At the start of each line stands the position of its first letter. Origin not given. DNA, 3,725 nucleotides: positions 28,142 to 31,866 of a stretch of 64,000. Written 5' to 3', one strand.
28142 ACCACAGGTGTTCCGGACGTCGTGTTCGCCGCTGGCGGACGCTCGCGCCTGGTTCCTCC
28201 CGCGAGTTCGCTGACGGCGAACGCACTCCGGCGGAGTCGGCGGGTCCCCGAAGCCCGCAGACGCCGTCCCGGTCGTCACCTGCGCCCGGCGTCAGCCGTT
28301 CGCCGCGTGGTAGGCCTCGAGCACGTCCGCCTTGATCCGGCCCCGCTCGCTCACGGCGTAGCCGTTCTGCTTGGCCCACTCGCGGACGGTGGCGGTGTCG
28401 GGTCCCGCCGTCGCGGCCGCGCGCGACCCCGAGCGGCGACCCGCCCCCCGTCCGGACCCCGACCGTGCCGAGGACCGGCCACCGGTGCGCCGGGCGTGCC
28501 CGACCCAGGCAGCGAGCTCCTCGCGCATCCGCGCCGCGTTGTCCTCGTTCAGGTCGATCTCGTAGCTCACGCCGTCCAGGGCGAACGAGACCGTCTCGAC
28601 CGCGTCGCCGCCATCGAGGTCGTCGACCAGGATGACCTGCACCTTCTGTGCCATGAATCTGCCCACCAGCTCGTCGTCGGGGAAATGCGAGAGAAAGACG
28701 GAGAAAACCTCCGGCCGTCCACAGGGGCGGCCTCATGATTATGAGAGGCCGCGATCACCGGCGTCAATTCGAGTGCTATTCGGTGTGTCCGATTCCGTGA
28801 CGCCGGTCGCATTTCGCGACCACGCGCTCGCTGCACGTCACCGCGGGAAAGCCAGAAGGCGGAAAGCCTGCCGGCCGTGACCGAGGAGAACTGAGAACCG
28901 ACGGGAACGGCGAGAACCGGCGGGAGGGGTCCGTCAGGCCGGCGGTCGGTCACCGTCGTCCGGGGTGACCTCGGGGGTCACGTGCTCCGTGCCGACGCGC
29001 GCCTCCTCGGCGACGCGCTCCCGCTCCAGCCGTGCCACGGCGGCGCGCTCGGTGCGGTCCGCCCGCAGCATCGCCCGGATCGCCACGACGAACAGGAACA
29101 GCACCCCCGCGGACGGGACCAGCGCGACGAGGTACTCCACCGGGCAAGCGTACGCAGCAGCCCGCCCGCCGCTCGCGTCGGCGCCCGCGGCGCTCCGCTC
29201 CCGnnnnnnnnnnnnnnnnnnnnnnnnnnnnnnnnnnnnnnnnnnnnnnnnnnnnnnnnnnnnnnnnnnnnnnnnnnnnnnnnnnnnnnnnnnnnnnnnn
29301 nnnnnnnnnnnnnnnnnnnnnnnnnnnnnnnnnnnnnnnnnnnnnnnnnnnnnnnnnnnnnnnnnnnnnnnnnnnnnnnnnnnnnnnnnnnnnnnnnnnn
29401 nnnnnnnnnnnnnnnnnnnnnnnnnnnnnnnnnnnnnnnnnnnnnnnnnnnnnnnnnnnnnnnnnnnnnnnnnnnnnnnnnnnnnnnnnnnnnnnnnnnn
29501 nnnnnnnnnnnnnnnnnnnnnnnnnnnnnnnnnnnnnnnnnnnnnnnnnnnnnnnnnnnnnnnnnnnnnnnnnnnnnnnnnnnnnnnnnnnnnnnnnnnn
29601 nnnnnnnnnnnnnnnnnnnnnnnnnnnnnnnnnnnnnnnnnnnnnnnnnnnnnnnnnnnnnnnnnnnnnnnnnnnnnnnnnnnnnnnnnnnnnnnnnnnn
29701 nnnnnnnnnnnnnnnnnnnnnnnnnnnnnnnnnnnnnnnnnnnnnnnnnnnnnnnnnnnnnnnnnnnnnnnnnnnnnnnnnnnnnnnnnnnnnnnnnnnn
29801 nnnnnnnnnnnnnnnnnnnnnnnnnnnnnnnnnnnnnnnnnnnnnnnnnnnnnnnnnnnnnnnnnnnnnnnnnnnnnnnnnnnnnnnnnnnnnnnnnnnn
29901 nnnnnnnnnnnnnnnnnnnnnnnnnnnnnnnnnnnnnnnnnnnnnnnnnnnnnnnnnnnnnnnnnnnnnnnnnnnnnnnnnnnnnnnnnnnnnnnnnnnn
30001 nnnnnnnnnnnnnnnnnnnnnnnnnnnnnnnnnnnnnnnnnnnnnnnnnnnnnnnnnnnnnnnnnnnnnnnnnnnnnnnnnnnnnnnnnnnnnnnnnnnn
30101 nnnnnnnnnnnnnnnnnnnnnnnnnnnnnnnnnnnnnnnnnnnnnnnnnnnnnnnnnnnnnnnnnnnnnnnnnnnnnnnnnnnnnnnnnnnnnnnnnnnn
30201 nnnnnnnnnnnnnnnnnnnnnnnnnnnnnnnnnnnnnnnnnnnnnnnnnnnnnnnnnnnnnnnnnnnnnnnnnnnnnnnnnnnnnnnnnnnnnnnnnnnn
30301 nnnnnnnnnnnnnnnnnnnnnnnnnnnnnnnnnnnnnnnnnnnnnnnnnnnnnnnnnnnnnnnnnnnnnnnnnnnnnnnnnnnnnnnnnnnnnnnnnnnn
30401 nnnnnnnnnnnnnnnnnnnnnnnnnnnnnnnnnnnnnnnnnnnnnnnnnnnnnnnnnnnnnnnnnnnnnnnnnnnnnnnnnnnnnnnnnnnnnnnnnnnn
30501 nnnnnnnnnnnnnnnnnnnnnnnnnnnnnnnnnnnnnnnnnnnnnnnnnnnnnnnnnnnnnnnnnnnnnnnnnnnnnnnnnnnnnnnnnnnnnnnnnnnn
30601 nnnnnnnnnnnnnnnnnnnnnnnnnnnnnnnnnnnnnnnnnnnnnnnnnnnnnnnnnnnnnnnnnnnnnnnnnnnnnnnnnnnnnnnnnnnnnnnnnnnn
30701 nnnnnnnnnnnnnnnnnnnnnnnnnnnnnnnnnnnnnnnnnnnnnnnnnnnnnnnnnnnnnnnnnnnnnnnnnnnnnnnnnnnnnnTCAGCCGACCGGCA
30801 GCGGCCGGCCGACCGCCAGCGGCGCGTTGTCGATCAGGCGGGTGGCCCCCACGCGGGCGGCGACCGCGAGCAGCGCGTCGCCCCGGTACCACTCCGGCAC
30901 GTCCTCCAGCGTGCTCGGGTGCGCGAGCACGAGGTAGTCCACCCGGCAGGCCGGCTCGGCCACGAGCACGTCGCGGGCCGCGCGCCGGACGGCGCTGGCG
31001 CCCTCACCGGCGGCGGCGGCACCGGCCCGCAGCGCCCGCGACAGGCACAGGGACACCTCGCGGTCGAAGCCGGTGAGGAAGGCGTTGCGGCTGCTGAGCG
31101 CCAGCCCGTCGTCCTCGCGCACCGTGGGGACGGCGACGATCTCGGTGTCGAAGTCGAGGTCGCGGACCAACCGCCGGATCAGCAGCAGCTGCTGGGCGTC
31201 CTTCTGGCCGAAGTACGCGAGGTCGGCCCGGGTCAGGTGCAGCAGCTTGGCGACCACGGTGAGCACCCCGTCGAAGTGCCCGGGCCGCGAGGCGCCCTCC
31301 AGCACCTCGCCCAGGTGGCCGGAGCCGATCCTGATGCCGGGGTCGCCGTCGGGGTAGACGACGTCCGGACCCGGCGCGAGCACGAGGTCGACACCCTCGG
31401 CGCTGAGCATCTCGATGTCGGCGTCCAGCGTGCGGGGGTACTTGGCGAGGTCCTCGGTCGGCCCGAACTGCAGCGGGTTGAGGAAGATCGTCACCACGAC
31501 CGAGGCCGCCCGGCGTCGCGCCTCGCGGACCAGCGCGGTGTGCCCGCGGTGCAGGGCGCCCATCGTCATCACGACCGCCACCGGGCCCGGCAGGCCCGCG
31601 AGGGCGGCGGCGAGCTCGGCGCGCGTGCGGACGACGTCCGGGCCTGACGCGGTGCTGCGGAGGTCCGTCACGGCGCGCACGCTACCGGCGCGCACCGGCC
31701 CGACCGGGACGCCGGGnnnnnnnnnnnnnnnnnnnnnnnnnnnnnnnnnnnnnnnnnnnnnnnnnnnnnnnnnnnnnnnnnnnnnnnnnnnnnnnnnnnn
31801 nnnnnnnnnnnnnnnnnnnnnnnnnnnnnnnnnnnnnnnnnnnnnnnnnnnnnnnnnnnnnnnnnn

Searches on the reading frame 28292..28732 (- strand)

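Call 68: search_protein_families(library=pfam, proteins=[window:28292-28732:-], max_evalue=0.0001)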
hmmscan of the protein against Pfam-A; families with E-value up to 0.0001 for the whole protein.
window:28292-28732:- (146 aa): 2 families
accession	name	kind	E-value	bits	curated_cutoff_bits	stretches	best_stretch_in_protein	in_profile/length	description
PF11774.14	Lsr2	-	1e-27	96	29.6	1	27-84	1-58/58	Lsr2 dimerization domain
PF23359.1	Lsr2_DNA-bd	-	5e-18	64.6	26.9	1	109-144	2-37/37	Lsr2 DNA-binding domain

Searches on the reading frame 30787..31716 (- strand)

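Call 68: search_protein_families(library=pfam, proteins=[window:30787-31716:-], max_evalue=0.0001)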
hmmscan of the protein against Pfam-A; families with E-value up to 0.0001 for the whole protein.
window:30787-31716:- (309 aa): 1 family
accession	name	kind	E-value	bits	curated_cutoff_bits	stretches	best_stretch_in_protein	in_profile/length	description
PF02569.21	Pantoate_ligase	-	1.6e-90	303.4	20.7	1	28-298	2-267/268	Pantoate-beta-alanine ligase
